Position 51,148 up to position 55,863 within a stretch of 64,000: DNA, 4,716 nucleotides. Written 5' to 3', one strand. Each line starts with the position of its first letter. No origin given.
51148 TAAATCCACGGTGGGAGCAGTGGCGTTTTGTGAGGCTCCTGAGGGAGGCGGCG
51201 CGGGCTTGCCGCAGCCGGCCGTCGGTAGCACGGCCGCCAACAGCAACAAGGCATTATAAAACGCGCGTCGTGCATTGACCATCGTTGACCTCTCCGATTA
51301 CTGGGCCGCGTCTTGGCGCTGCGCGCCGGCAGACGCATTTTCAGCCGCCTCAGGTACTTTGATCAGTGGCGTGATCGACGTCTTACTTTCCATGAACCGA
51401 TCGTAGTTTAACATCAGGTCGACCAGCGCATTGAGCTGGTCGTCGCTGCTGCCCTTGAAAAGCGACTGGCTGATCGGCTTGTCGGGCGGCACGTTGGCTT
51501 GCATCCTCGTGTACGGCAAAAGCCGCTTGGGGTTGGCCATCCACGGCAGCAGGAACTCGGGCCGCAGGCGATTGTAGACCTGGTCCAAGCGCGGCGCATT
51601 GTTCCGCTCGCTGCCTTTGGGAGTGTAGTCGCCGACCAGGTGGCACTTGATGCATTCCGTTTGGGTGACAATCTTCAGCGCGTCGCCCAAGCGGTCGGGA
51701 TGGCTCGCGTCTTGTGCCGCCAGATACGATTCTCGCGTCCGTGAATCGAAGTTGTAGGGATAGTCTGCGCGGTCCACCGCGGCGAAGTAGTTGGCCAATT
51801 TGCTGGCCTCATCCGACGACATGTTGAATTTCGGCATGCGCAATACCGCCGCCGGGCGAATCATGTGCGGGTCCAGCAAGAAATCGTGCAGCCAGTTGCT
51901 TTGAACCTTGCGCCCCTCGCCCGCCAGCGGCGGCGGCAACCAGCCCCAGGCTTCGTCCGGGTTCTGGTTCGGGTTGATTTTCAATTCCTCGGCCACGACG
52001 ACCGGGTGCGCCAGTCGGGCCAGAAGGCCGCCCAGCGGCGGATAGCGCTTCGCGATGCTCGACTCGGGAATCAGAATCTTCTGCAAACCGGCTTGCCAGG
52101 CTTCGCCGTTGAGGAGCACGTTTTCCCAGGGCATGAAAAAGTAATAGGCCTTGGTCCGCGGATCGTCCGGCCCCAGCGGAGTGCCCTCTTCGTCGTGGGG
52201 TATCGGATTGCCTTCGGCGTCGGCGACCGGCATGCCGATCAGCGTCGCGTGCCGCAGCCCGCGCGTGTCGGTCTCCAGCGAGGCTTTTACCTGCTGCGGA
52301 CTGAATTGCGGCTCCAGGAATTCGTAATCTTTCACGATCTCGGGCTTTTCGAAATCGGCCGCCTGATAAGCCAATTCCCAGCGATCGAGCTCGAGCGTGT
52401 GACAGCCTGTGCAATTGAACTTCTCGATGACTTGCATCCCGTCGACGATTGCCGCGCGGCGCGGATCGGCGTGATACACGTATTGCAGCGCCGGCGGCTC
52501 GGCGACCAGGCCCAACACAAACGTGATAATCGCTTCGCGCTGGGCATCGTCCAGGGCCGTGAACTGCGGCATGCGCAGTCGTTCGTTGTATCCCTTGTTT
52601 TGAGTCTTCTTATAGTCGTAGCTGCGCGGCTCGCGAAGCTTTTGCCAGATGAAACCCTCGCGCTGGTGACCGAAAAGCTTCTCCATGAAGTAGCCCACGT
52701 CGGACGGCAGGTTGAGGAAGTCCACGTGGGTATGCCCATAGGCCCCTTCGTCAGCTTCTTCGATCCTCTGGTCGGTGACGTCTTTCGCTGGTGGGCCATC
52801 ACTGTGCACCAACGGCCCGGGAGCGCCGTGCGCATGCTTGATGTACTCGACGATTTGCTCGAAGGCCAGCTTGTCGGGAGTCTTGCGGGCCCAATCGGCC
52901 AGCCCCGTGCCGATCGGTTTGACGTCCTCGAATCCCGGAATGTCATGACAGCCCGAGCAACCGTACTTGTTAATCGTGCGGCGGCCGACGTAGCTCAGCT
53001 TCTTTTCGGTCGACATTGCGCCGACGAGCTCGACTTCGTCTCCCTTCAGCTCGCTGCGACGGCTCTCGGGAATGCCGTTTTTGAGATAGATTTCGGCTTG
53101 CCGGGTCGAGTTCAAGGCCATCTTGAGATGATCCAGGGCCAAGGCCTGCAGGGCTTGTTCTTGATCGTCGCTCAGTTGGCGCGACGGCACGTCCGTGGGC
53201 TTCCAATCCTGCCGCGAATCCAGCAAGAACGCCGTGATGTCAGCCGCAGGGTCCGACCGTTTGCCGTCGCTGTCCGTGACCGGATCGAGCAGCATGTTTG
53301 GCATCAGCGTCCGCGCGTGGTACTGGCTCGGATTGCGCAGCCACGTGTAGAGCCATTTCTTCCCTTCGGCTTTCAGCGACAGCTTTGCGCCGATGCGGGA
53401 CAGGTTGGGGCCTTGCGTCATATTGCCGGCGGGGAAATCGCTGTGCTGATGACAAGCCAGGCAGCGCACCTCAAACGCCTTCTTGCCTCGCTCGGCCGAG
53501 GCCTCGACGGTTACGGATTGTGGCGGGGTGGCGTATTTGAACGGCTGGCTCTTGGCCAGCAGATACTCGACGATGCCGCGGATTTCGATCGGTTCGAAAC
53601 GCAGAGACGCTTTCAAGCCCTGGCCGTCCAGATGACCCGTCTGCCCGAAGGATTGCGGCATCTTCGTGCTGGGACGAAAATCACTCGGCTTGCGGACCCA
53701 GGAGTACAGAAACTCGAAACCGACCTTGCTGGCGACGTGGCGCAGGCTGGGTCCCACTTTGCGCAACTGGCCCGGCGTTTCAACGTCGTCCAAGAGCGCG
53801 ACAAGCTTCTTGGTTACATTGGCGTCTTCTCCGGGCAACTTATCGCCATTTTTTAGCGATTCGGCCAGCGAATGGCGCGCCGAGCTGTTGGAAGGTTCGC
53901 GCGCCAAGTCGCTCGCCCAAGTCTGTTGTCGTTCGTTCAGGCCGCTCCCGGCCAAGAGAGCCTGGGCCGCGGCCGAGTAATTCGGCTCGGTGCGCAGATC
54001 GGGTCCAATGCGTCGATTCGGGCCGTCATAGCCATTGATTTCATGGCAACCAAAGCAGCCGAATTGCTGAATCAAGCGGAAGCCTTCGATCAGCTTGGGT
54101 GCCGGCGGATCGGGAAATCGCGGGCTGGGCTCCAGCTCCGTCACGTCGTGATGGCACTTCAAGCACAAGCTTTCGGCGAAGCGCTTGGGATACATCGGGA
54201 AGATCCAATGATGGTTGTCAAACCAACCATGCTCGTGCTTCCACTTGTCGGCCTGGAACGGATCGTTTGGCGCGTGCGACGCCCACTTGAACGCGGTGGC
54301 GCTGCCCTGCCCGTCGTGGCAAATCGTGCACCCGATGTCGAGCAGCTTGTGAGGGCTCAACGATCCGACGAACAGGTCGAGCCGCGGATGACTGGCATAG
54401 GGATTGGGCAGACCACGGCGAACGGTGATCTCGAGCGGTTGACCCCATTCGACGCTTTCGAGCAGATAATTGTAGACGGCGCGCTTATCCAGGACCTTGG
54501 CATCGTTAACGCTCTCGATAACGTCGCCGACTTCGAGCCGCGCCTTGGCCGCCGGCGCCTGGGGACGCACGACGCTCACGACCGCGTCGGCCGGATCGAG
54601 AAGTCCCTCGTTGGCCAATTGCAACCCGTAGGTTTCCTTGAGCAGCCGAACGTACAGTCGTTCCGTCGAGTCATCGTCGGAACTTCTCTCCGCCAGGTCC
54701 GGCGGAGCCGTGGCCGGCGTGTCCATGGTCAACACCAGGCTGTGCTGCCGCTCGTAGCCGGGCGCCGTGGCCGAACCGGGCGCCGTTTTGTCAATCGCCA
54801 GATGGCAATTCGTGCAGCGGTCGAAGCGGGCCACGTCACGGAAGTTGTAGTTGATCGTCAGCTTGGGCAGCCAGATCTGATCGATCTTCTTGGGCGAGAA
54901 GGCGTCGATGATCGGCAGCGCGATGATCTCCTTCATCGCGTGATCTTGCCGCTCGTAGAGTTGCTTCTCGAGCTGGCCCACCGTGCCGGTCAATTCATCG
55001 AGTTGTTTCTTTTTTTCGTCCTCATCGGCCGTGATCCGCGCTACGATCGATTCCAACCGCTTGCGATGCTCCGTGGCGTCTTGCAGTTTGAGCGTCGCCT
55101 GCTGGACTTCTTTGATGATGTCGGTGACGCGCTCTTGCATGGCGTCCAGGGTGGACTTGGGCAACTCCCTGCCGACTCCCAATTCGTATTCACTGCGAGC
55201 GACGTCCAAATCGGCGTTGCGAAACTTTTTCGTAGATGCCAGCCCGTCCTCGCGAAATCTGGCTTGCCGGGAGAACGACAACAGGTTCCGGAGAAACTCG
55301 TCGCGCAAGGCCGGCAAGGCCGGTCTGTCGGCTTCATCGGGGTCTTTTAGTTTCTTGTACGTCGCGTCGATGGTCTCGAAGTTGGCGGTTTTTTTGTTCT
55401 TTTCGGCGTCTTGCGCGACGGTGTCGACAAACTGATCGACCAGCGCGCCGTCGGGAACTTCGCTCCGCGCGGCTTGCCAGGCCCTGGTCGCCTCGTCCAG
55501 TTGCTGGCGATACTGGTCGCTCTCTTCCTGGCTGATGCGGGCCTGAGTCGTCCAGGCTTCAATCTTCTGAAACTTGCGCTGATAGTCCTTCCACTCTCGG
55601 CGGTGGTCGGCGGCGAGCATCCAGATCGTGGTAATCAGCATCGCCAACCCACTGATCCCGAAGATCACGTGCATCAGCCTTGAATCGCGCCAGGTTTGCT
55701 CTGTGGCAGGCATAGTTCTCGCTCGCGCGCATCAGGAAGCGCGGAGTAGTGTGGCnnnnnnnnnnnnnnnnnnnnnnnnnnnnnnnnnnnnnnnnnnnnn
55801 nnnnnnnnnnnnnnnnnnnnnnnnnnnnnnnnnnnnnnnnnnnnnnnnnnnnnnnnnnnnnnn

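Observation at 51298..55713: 1471-aa octahaem cytochrome c with TM anchor, coiled coil and PDZ-like domain in the position of cytochrome c1/f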

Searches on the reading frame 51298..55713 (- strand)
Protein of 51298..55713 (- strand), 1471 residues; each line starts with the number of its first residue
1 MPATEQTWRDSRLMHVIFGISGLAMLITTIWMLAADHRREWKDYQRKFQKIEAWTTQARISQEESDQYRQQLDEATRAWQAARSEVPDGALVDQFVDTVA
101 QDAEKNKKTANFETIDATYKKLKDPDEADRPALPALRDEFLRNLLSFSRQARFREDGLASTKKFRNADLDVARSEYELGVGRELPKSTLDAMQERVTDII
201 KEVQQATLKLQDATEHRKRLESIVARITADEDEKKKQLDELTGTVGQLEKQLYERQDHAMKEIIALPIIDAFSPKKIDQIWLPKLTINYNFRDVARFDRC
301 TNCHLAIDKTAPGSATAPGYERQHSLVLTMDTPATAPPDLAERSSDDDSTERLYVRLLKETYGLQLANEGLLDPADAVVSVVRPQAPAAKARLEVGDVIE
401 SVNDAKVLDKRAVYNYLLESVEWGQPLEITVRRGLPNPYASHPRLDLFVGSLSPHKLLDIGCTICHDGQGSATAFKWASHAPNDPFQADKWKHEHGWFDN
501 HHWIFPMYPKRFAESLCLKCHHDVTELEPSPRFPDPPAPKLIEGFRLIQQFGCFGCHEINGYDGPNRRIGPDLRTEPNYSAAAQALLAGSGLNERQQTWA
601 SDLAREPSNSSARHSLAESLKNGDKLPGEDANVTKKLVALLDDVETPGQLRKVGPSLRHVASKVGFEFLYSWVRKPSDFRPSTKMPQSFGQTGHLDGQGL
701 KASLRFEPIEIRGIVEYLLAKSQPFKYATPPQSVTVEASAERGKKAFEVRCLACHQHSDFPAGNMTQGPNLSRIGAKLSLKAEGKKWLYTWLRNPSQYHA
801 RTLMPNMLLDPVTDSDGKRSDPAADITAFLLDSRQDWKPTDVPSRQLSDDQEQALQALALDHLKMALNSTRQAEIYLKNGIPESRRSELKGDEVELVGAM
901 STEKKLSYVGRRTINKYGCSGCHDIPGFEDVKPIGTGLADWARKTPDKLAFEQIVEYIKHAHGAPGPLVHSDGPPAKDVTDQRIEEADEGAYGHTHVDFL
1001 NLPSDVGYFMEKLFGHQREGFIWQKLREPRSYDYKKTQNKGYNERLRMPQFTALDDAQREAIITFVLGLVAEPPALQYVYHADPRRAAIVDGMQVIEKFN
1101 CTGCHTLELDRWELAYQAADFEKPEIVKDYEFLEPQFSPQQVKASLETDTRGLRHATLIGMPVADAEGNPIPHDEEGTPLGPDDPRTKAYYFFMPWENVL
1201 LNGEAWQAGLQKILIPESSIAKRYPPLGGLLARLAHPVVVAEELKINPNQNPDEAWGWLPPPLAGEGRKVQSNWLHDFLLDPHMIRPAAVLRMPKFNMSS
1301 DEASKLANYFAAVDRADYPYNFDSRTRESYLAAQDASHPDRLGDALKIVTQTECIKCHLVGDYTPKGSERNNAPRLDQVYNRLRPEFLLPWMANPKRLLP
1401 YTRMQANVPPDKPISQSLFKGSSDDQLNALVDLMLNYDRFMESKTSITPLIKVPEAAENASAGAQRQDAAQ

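Call 6: search_protein_families(library=pfam, proteins=[window:51298-55713:-], max_evalue=1)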
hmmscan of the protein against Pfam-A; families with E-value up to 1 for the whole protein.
window:51298-55713:- (1471 aa): 16 families
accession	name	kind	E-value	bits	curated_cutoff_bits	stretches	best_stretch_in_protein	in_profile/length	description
PF00034.26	Cytochrom_C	-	1.4e-21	78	21.3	2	740-831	1-87/90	Cytochrome c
PF13442.11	Cytochrome_CBB3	-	1.2e-12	48.4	27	1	739-779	2-33/68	Cytochrome C oxidase, cbb3-type, subunit III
PF13180.12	PDZ_2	-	3.3e-07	30.9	27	1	371-434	12-70/80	PDZ domain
PF02433.20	FixO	-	6.7e-06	26.2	29.6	2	1261-1329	104-173/219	Cytochrome C oxidase, mono-heme subunit/FixO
PF17820.7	PDZ_6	-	7.4e-06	26.1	27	1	378-418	1-41/54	PDZ domain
PF14537.11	Cytochrom_c3_2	-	0.00015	22.6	25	0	455-558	2-65/79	Cytochrome c3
PF14522.11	Cytochrome_C7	-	0.00017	21.8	24.8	0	459-557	13-66/67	Cytochrome c7 and related cytochrome c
PF14495.11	Cytochrom_C550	-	0.004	17.3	27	0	736-757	22-43/136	Cytochrome c-550 domain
PF00595.29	PDZ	-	0.0046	17.7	23.2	1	374-407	24-57/81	PDZ domain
PF09699.15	Paired_CXXCH_1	-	0.0085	16.2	20.6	0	458-474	4-21/41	Doubled CXXCH motif (Paired_CXXCH_1)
PF17231.7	DUF5305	-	0.015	15.2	29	1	13-73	121-181/217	Family of unknown function (DUF5305)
PF22113.1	Mtrc-MtrF_II-IV_dom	-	0.031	14.2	30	0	461-525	83-131/176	Outer membrane cytochrome MtrC/MtrF-like, domains II/IV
PF07072.16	ZapD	-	0.24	11.6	27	1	41-113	46-118/210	Cell division protein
PF11845.13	Tll0287-like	-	0.35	11.7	24.1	0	501-524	88-111/144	Tll0287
PF06103.16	DUF948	-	0.37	11.4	37.2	1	187-252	33-84/89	Bacterial protein of unknown function (DUF948)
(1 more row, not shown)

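Call 9: find_homologous_proteins(query=window:51298-55713:-, max_evalue=0.00001)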
Query window:51298-55713:- (1471 aa): 1563 proteins with E <= 0.00001 among 8000 candidates; the best 120 are listed.
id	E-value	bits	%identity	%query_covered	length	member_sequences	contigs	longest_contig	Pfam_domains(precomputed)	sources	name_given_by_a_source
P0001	0.0e+0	3437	100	100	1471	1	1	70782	PF17820.8,PF13180.13,PF13442.12,PF00034.27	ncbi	-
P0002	0.0e+0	2680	77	99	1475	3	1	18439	PF02433.21,PF13442.12,PF00034.27,PF14522.12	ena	-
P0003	0.0e+0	2630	75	100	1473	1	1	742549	PF13442.12,PF00034.27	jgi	jgi:mono/diheme cytochrome c family protein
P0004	0.0e+0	2601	74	100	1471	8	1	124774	PF13180.13,PF02433.21,PF13442.12,PF00034.27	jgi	jgi:mono/diheme cytochrome c family protein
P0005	0.0e+0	2596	74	100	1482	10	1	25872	PF14537.12,PF02433.21,PF13442.12,PF00034.27,PF14522.12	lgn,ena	-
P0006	0.0e+0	2386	70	99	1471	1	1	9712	PF17820.8,PF13180.13,PF13442.12,PF00034.27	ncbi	-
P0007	0.0e+0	2377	69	99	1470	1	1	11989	PF17820.8,PF13180.13,PF02433.21,PF13442.12,PF00034.27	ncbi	-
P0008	0.0e+0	2355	69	99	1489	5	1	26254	PF17820.8,PF13180.13,PF02433.21,PF13442.12,PF00034.27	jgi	jgi:hypothetical protein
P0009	0.0e+0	2335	67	100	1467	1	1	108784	PF14537.12,PF17820.8,PF02433.21,PF13442.12,PF00034.27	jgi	-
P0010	0.0e+0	2295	66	100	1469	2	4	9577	PF14537.12,PF17820.8,PF02433.21,PF13442.12,PF00034.27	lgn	-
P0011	0.0e+0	2276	67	100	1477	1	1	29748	PF17820.8,PF13180.13,PF13442.12,PF00034.27,PF14522.12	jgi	jgi:mono/diheme cytochrome c family protein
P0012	0.0e+0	2272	67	99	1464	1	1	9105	PF13180.13,PF02433.21,PF13442.12,PF00034.27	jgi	-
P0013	0.0e+0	2265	66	99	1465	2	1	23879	PF13180.13,PF02433.21,PF13442.12,PF00034.27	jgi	jgi:mono/diheme cytochrome c family protein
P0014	0.0e+0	2249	66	99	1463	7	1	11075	PF13180.13,PF13442.12,PF00034.27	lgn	-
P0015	0.0e+0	2247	66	100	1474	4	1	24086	PF14537.12,PF17820.8,PF13180.13,PF02433.21,PF13442.12,PF00034.27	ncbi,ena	-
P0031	0.0e+0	2107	63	99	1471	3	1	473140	PF17820.8,PF13180.13,PF02433.21,PF13442.12,PF00034.27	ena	-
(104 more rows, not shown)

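Call 31: search_solved_structures(query=window:51298-55713:-, max_evalue=1, show_alignments=2)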
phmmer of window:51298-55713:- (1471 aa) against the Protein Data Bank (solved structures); distinct sequences matched with E-value up to 1: 57.
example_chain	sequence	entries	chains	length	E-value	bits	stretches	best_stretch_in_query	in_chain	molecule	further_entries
1ueq_A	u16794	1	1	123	0.01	16.6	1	378-440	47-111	MEMBRANE ASSOCIATED GUANYLATE KINASE INVERTED-2 (MAGI-2)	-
2kpk_A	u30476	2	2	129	0.016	16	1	354-441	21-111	Membrane-associated guanylate kinase, WW and PDZ domain-containing protein 1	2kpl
8k2y_A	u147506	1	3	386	0.043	14.5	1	333-433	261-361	serine endoprotease DegP-like protein MucD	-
1rap_A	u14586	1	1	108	0.062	14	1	738-788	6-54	REP A2 ISO-1-CYTOCHROME C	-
1raq_A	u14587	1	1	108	0.11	13.2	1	738-788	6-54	REP A2 ISO-1-CYTOCHROME C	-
8qk0_A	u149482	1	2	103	0.14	12.9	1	739-781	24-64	Lipoprotein cytochrome c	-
22kg_A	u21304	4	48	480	0.16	12.7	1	363-433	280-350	Probable periplasmic serine endoprotease DegP-like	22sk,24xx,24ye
3pv4_A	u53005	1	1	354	0.16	12.6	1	375-432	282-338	DegQ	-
7mri_A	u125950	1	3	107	0.2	12.3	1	738-792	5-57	Cytochrome c isoform 1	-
3pv3_A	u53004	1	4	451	0.21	12.2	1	375-433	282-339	DegQ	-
3pv2_A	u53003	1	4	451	0.21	12.2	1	375-433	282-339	DegQ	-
3pv5_A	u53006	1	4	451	0.21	12.2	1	375-433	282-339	DegQ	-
1fhb_A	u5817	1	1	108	0.22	12.2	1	738-788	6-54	FERRICYTOCHROME C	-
1cie_A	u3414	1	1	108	0.24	12.1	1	738-788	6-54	CYTOCHROME C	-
1cri_A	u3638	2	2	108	0.25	12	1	738-789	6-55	CYTOCHROME C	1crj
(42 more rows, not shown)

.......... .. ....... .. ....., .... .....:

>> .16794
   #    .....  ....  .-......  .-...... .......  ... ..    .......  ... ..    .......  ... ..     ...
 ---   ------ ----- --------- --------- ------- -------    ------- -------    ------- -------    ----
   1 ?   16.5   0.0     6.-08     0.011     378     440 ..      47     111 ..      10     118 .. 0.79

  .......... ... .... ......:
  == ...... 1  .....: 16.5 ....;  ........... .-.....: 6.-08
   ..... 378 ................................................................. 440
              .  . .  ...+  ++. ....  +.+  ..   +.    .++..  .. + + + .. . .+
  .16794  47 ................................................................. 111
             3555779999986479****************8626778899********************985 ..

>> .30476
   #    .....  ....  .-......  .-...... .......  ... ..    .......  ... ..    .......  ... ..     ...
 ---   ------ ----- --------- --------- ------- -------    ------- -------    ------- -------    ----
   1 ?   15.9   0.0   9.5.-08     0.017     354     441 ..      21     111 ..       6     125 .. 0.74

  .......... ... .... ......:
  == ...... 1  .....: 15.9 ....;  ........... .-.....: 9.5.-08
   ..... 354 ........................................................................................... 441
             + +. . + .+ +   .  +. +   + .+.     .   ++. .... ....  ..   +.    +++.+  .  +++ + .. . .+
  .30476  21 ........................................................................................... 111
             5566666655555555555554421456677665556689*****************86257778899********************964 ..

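Call 33: search_protein_families(library=ncbifam, proteins=[window:51298-55713:-], max_evalue=0.01)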
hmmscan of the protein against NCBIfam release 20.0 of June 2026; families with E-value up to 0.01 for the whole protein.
window:51298-55713:- (1471 aa): 12 families
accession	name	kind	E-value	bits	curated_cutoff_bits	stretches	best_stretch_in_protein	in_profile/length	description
TIGR04485.1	thiosulf_SoxX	equivalog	1.1e-16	61.2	61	1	751-807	5-57/78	sulfur oxidation c-type cytochrome SoxX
NF040971.1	cytc_ExtS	equivalog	1.5e-11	44.1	100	1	705-809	134-250/262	selenite/tellurite reduction operon c-type cytochrome lipoprotein ExtS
TIGR02603.1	CxxCH_TIGR02603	domain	4.5e-08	33.2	68.15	1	739-779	2-39/134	putative heme-binding domain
NF041199.1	trx7_PDZ_seleno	equivalog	4.5e-07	29.1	300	1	372-434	199-262/390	Trx7/PDZ domain-containing (seleno)protein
NF045774.1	cytochro_C551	exception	1.6e-05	24.8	118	0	735-779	34-74/110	cytochrome c551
NF041521.1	HhoA_HhoB_HtrA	equivalog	1.9e-05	24.1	450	1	378-434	266-321/335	HhoA/HhoB/HtrA family serine endopeptidase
TIGR00782.1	ccoP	equivalog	4.1e-05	23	179.95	0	1045-1106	167-219/285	cytochrome-c oxidase, cbb3-type subunit III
TIGR02037.1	degP_htrA_DO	subfamily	6.4e-05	22.1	416.2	1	372-433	256-316/434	Do family serine endopeptidase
NF011055.0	PRK14487.1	subfamily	0.00017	21.2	218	0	1261-1323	110-173/212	cbb3-type cytochrome c oxidase subunit II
NF050122.1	bc1_QcrC_actin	exception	0.001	18.4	200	0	735-776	36-74/253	cytochrome bc1 complex diheme cytochrome c subunit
TIGR02860.1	spore_IV_B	equivalog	0.0022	17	305.25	1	385-434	123-170/402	SpoIVB peptidase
NF011054.0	PRK14486.1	equivalog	0.0029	17.2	447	0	763-806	99-137/294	putative bifunctional cbb3-type cytochrome c oxidase subunit II/cytochrome c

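Call 89: find_encoding_contigs(protein=P0001, flank=500, max_places=2)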
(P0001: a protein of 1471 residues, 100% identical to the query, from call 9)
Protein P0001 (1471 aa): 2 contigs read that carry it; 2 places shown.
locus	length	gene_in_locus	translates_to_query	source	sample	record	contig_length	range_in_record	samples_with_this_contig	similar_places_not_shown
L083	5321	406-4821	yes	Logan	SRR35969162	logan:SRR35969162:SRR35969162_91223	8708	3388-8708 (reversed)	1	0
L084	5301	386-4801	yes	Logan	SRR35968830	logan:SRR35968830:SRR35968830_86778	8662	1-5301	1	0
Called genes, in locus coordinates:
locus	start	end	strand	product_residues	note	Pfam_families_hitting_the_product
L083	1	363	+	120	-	?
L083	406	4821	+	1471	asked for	PF00034:Cytochrom_C (faint), PF13442:Cytochrome_CBB3 (faint), PF13180:PDZ_2 (weak), PF17820:PDZ_6 (weak)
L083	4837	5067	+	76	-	-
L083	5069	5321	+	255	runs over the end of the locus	-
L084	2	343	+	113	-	?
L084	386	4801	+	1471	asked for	PF00034:Cytochrom_C (faint), PF13442:Cytochrome_CBB3 (faint), PF13180:PDZ_2 (weak), PF17820:PDZ_6 (weak)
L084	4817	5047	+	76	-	-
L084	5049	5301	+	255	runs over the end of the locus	-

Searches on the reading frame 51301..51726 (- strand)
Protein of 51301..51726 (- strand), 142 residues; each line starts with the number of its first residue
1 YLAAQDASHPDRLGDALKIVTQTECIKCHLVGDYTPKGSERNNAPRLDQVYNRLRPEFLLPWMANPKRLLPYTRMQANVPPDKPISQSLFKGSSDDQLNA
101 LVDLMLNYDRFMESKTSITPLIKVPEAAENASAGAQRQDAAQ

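Call 45: search_protein_families(library=pfam, proteins=[window:51301-51726:-], max_evalue=1)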
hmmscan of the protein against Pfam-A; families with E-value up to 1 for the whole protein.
seq(142 aa): 1 family
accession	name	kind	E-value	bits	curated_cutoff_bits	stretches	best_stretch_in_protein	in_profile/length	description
PF00034.26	Cytochrom_C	-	0.0027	19.4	21.3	1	18-107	6-88/90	Cytochrome c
